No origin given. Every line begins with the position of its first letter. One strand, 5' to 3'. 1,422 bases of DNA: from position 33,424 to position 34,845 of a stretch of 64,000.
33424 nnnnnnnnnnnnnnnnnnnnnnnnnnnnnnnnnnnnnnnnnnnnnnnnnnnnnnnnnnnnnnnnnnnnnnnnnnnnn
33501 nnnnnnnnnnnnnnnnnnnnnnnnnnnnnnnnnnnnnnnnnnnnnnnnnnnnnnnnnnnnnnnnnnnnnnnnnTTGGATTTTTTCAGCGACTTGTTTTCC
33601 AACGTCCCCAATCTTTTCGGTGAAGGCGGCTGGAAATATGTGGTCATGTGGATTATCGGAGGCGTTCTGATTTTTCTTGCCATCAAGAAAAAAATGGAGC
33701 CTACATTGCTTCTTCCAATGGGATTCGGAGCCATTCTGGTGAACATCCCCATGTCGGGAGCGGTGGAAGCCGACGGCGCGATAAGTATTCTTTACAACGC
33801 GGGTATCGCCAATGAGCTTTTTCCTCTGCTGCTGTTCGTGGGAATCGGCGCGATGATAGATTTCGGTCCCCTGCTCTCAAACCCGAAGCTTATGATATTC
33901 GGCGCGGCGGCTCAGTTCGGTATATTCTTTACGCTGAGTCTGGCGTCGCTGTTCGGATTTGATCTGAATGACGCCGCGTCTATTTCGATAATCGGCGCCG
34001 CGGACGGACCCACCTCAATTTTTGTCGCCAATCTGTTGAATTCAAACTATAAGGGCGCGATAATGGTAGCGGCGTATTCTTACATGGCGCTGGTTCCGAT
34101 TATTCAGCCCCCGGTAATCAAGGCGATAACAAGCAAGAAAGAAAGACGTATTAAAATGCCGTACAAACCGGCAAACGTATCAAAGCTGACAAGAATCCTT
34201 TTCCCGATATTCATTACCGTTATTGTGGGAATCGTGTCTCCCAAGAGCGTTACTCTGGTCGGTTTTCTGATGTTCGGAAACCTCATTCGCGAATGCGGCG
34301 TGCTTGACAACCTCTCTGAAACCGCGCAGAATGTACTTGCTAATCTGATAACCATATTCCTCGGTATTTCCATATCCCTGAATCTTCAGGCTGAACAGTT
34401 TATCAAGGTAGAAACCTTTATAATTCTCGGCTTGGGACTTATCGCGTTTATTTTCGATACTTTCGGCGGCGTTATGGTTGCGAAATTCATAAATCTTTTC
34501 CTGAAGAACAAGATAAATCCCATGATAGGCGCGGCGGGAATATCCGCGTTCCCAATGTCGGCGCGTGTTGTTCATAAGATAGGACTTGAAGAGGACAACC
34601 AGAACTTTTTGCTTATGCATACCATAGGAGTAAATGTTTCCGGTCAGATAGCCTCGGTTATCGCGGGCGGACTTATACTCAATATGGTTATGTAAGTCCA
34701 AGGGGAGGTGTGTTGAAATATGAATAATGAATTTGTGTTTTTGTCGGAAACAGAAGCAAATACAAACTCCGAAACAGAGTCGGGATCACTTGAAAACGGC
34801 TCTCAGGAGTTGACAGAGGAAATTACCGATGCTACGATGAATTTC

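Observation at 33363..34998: Mn2+-riboswitch-like leader in front of an orphan Na+-pump decarboxylase beta/gamma pair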

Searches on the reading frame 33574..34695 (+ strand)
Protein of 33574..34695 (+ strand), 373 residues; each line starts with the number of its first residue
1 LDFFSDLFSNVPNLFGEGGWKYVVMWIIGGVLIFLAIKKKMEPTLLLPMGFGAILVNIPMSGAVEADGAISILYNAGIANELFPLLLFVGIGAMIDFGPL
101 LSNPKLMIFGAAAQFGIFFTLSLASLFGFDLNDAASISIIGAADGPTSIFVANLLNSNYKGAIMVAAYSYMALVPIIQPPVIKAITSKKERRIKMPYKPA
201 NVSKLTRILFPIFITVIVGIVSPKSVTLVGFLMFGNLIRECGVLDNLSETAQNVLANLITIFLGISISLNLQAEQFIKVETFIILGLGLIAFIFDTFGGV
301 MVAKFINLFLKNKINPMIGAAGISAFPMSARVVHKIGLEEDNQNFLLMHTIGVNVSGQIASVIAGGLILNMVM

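Call 6: search_protein_families(library=pfam, proteins=[window:33574-34695:+], max_evalue=0.1)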
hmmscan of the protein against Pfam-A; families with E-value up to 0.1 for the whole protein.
window:33574-34695:+ (373 aa): 1 family
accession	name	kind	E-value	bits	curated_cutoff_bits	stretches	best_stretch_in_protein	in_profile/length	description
PF03977.18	OAD_beta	-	3.1e-151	503.8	31.6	1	22-371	2-348/349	Na+-transporting oxaloacetate decarboxylase beta subunit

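Call 10: search_protein_families(library=ncbifam, proteins=[window:33574-34695:+], max_evalue=0.1)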
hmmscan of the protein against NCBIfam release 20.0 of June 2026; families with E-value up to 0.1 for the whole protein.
window:33574-34695:+ (373 aa): 6 families
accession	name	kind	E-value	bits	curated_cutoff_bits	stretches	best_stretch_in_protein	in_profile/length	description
TIGR01109.1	Na_pump_decarbB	subfamily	1e-126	422.8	190.6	1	23-366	3-353/354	sodium ion-translocating decarboxylase subunit beta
NF012020.0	PRK15476.1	subfamily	1.7e-106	356.9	820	2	67-373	120-431/433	oxaloacetate decarboxylase subunit beta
NF012021.0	PRK15477.1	subfamily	3.3e-106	356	824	2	67-372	120-430/433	oxaloacetate decarboxylase subunit beta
NF012019.0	PRK15475.1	subfamily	3.6e-106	355.8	822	2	67-372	120-430/433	oxaloacetate decarboxylase subunit beta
TIGR03136.1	malonate_biotin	equivalog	1e-38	133.7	596.9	1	73-370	97-394/399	Na+-transporting malonate decarboxylase, carboxybiotin decarboxylase subunit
NF010605.0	PRK14001.1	equivalog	0.053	13.5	369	1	212-237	13-38/189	K(+)-transporting ATPase subunit C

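Call 14: find_related_loci(query=window:33574-34692:+, collection=genome_contigs, flank=4000)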
Query window:33574-34692:+ (373 aa) in genome_contigs; peptide patterns used: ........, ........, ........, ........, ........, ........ (x = any residue, [..] = any of these).
600 stretches matched a pattern (row limit reached: there are more); 594 encode a relative of the query (tblastn E <= 1e-3); the best 80 are kept; 80 distinct loci.
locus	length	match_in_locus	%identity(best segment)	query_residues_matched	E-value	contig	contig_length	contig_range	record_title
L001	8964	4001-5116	85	1-372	0e+0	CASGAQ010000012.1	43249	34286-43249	uncultured Eubacteriales bacterium isolate A15_L4_384384_idba_bin.158 genome assembly, contig: A15_L4_384384_idba_bin.15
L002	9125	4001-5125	79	1-373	0e+0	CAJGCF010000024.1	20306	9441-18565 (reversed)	MAG: uncultured Clostridia bacterium isolate MAG09 genome assembly, contig: k141_3689170_length_20306_cov_12.9784, whole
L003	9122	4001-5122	77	1-372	0e+0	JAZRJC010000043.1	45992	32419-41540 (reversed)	MAG: Eubacteriales bacterium isolate T1900045469_YK20190160.MAGScoT_cleanbin_000061 SGB_7229_k141_3126395, whole genome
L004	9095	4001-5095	79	3-372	0e+0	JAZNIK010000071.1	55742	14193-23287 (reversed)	MAG: Acutalibacteraceae bacterium isolate T1900044685_TS20190151.MAGScoT_cleanbin_000030 SGB_1720_k141_2222273, whole ge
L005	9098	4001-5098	78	5-372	0e+0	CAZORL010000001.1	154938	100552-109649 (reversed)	MAG TPA_asm: uncultured Lachnospiraceae bacterium isolate SRP350583_co2_558 genome assembly, contig: NODE_38_length_1549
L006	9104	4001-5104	76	1-373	0e+0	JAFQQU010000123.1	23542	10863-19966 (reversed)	MAG: Clostridia bacterium isolate RGIG2066 Goat_Colon-2__c325618, whole genome shotgun sequence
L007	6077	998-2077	77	13-373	0e+0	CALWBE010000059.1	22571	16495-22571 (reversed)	MAG: uncultured Clostridia bacterium isolate E08__bin290 genome assembly, contig: E08__k127_7150988, whole genome shotgu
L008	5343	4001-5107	76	1-370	0e+0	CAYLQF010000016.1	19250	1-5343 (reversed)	MAG TPA_asm: uncultured Ruminococcus sp. isolate SRP225648_co1_163 genome assembly, contig: NODE_6900_length_19250_cov_6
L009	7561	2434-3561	74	2-373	0e+0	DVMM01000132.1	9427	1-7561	MAG TPA_asm: Candidatus Egerieisoma faecipullorum isolate CHK195-4489 CHK195__C217596_L9427_ERR3414590, whole genome sho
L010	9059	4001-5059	80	20-372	0e+0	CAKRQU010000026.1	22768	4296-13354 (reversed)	MAG: uncultured Eubacteriales bacterium isolate REFINED_METABAT215_TOP10_CONTIGS_1500_ASSEMBLY_K77_MERGED__Hadza_PheChl_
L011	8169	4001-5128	74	2-373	0e+0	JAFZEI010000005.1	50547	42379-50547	MAG: Clostridia bacterium isolate RGIG7689 Water_buffalos_Rectum-2__c36871, whole genome shotgun sequence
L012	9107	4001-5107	75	1-373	2e-180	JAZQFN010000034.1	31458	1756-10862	MAG: Clostridia bacterium isolate T1900044632_TS20190098.MAGScoT_cleanbin_000062 SGB_1073_k141_1052892, whole genome sho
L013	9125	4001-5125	74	3-372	0e+0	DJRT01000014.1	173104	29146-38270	MAG TPA_asm: Ruminococcaceae bacterium UBA6353 UBA6353_contig_296, whole genome shotgun sequence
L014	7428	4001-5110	75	6-372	3e-180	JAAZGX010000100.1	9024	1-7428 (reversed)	MAG: Clostridiales bacterium isolate AS15tlH2ME_110 33367_AS15, whole genome shotgun sequence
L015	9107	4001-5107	75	7-373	5e-180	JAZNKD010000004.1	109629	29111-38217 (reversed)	MAG: Eubacteriales bacterium isolate T1900044677_TS20190143.MAGScoT_cleanbin_000011 SGB_1646_k141_2434896, whole genome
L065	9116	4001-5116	72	5-371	6e-173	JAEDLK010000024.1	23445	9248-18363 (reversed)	MAG: Clostridiaceae bacterium isolate MAG238 NODE_2113_length_23445_cov_8.028003, whole genome shotgun sequence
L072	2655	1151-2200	75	20-371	0e+0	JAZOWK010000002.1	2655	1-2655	MAG: Faecousia sp. isolate T1900045523_YK20190217.MAGScoT_cleanbin_000009 SGB_7653_k141_1378842, whole genome shotgun se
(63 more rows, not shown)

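Call 42: search_solved_structures(query=window:33574-34692:+, show_alignments=2)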
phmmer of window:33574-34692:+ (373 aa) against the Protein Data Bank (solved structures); distinct sequences matched with E-value up to 0.001: 1.
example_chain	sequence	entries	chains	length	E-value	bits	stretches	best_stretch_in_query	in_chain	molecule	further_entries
6iva_A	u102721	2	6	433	1.2e-100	340.5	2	66-372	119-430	Oxaloacetate decarboxylase beta chain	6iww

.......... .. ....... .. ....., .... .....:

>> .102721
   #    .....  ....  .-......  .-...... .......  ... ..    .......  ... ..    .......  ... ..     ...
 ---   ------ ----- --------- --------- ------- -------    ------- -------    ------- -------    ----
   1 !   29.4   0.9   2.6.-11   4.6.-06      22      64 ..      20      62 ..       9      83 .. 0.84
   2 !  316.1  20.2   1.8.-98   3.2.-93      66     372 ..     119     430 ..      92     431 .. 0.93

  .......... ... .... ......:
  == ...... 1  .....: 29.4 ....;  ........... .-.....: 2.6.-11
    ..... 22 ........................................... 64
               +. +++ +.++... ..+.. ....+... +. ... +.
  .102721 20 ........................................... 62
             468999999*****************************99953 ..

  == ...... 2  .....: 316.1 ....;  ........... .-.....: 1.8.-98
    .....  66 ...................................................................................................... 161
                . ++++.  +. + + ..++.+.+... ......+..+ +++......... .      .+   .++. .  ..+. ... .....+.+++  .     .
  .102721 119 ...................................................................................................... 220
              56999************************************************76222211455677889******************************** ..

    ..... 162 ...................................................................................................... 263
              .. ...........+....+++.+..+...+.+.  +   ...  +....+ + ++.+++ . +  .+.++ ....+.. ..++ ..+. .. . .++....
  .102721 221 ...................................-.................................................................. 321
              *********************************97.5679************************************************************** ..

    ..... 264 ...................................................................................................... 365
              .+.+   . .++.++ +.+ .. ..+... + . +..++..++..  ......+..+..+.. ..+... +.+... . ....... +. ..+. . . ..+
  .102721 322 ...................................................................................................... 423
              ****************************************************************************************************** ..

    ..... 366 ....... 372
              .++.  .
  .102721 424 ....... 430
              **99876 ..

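Call 73: search_protein_families(library=pfam, proteins=[L065:8-1408:+, L065:1658-1951:+, L065:2143-3528:-, L005:2271-3320:+, L005:3353-3973:+, L072:706-1098:+], max_evalue=0.001)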
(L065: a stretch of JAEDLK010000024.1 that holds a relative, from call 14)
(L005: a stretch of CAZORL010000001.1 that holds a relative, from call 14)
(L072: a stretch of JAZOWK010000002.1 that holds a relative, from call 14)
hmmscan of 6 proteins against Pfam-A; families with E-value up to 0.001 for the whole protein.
L065:8-1408:+ (466 aa): 2 families
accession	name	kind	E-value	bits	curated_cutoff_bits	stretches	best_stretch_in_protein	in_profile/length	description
PF02436.23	PYC_OADA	-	2.7e-55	187.7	27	1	296-452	3-174/201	Conserved carboxylase domain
PF00682.25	HMGL-like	-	2.8e-22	79.8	29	1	4-268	2-258/260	HMGL-like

L065:1658-1951:+ (97 aa): 0 families

L065:2143-3528:- (461 aa): 1 family
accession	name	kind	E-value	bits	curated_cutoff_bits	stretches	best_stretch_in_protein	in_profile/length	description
PF01229.23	Glyco_hydro_39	-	5.1e-13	49.1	26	1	49-311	45-277/472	Glycosyl hydrolases family 39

L005:2271-3320:+ (349 aa): 1 family
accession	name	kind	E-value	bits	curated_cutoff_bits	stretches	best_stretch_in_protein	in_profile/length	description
PF01384.25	PHO4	-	9.8e-82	275.1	33.7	1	30-337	1-350/350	Phosphate transporter family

L005:3353-3973:+ (206 aa): 1 family
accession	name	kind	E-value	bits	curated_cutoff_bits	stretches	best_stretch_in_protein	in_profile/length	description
PF01865.21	PhoU_div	-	8.1e-22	78.1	24.4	1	7-203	12-213/214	Protein of unknown function DUF47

L072:706-1098:+ (130 aa): 6 families
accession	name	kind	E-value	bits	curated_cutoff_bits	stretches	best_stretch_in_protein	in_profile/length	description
PF00364.28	Biotin_lipoyl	-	2.1e-22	79.1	22.1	1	63-129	2-73/73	Biotin-requiring enzyme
PF13533.13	Biotin_lipoyl_2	-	9.9e-15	54.4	29.8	2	64-92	3-31/32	Biotin-lipoyl like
PF16576.10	HlyD_D23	-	2e-06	27.7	30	0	64-93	111-140/214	Barrel-sandwich domain of CusB or HlyD membrane-fusion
PF13437.12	HlyD_3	-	1.4e-05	26.2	22.2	0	64-93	2-31/106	HlyD family secretion protein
PF13375.12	RnfC_N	-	7.3e-05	23.2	25.6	0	73-124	42-92/101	RnfC Barrel sandwich hybrid domain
PF00358.26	PTS_EIIA_1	-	0.00072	19.7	27.2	0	69-103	80-114/127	phosphoenolpyruvate-dependent sugar phosphotransferase system, EIIA 1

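Call 82: find_related_loci(query=L065:8-1405:+, collection=genome_contigs, flank=3000)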
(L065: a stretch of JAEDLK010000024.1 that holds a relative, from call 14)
Query L065:8-1405:+ (466 aa) in genome_contigs; peptide patterns used: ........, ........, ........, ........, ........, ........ (x = any residue, [..] = any of these).
600 stretches matched a pattern (row limit reached: there are more); 547 encode a relative of the query (tblastn E <= 1e-3); the best 80 are kept; 80 distinct loci.
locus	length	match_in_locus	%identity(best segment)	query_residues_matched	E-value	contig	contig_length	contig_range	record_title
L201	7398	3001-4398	100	1-466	0e+0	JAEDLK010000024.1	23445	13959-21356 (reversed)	MAG: Clostridiaceae bacterium isolate MAG238 NODE_2113_length_23445_cov_8.028003, whole genome shotgun sequence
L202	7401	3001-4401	89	1-465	0e+0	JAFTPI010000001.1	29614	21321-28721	MAG: Clostridia bacterium isolate RGIG4027 Roe_deer_Cecum-5__c203, whole genome shotgun sequence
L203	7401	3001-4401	89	1-465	0e+0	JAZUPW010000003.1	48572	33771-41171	MAG: Acutalibacteraceae bacterium isolate T1900044863_TS20190329.MAGScoT_cleanbin_000003 SGB_3116_k141_1084889, whole ge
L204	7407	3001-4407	89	1-466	0e+0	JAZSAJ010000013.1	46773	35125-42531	MAG: Acutalibacteraceae bacterium isolate T1900044938_TS20190404.MAGScoT_cleanbin_000004 SGB_3449_k141_330670, whole gen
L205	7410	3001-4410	88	1-465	0e+0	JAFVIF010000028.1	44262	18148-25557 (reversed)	MAG: Clostridia bacterium isolate RGIG5194 Sheep_Cecum-1__c231900, whole genome shotgun sequence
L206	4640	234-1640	88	1-465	0e+0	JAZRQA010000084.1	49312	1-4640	MAG: Acutalibacteraceae bacterium isolate T1900045369_YK20190059.MAGScoT_cleanbin_000004 SGB_6852_k141_2217021, whole ge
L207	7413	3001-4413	87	1-465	0e+0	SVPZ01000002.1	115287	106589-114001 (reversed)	MAG: Oscillospiraceae bacterium isolate SIG604 NODE_3875_length_115287_cov_3.328222, whole genome shotgun sequence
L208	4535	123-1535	87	1-465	0e+0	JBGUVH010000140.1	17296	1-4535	MAG: Acutalibacteraceae bacterium isolate fecal_MAG_465 fecal_MAG_465_contig_0140, whole genome shotgun sequence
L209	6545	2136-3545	87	1-465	0e+0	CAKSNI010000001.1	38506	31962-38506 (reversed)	MAG: uncultured Eubacteriales bacterium isolate REFINED_METABAT215_TOP10_CONTIGS_1500_ASSEMBLY_K77_MERGED__Hadza_MoBio_h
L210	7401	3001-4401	84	3-466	0e+0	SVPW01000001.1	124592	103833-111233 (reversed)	MAG: Oscillospiraceae bacterium isolate SIG601 NODE_3299_length_124592_cov_2.138489, whole genome shotgun sequence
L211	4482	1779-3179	85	4-465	0e+0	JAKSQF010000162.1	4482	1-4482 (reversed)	MAG: Clostridia bacterium isolate Horse_feces222 MAG222_162, whole genome shotgun sequence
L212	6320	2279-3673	84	3-465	0e+0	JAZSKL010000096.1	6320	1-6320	MAG: Acutalibacteraceae bacterium isolate T1900044560_TS20190026.MAGScoT_cleanbin_000061 SGB_363_k141_1443877, whole gen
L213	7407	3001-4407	85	3-465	0e+0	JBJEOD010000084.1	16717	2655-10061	MAG: Acutalibacteraceae bacterium isolate PUNG01_bin.036 NODE_1482_length_16717_cov_4.706698, whole genome shotgun seque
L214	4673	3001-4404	85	3-465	0e+0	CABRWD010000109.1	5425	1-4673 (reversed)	MAG TPA_asm: uncultured Ruminococcaceae bacterium isolate MGYG-HGUT-01984 genome assembly, contig: GUT_GENOME119503_109,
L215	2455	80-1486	85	3-465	0e+0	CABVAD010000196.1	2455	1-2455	MAG TPA_asm: uncultured Ruminococcaceae bacterium isolate MGYG-HGUT-04543 genome assembly, contig: GUT_GENOME282337_196,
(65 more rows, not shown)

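Call 85: search_protein_families(library=pfam, proteins=[L201:90-413:+, L201:559-822:+, L201:837-1205:+, L201:1190-2935:+], max_evalue=0.001)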
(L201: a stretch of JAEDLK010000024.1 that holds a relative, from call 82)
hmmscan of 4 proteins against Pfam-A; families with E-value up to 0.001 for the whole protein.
L201:90-413:+ (107 aa): 0 families

L201:559-822:+ (87 aa): 1 family
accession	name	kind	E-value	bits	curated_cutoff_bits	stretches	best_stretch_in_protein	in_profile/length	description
PF04277.18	OAD_gamma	-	1.8e-10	41.8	27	1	6-70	6-74/76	Oxaloacetate decarboxylase, gamma chain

L201:837-1205:+ (122 aa): 7 families
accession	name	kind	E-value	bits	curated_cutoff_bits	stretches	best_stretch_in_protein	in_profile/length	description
PF00364.28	Biotin_lipoyl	-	1.4e-20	73.3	22.1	1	55-121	2-73/73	Biotin-requiring enzyme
PF13533.13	Biotin_lipoyl_2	-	1.9e-15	56.6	29.8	2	58-85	5-32/32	Biotin-lipoyl like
PF13437.12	HlyD_3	-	1.4e-05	26.3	22.2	0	56-85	2-31/106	HlyD family secretion protein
PF03793.24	PASTA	-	0.00028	21.2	23.2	0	52-80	28-57/64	PASTA domain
PF16576.10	HlyD_D23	-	0.0003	20.6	30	0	56-85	111-140/214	Barrel-sandwich domain of CusB or HlyD membrane-fusion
PF05896.17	NQRA_N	-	0.00087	19.9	25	0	65-105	40-79/94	NqrA N-terminal barrel-sandwich hybrid domain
PF01597.25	GCV_H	-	0.00093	19.5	22.2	0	62-106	31-76/122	Glycine cleavage H-protein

L201:1190-2935:+ (581 aa): 1 family
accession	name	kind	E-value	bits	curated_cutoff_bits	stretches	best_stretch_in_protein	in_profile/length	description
PF03977.18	OAD_beta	-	1.4e-165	550.9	31.6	1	215-580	2-349/349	Na+-transporting oxaloacetate decarboxylase beta subunit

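Call 99: search_protein_families(library=pfam, proteins=[L072:20-364:+, L072:378-704:+, L072:2229-2405:+, L072:1115-2224:+], max_evalue=0.01)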
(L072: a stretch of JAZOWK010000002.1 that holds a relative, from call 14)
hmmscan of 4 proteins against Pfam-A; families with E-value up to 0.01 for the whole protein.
L072:20-364:+ (114 aa): 1 family
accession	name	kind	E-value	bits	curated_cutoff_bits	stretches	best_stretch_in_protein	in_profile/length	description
PF02436.23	PYC_OADA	-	1.3e-22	81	27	1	1-104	53-169/201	Conserved carboxylase domain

L072:378-704:+ (108 aa): 0 families

L072:2229-2405:+ (58 aa): 0 families

L072:1115-2224:+ (369 aa): 1 family
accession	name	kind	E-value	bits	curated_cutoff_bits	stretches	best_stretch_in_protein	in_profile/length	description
PF03977.18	OAD_beta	-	1.4e-149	498.3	31.6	1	15-363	2-349/349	Na+-transporting oxaloacetate decarboxylase beta subunit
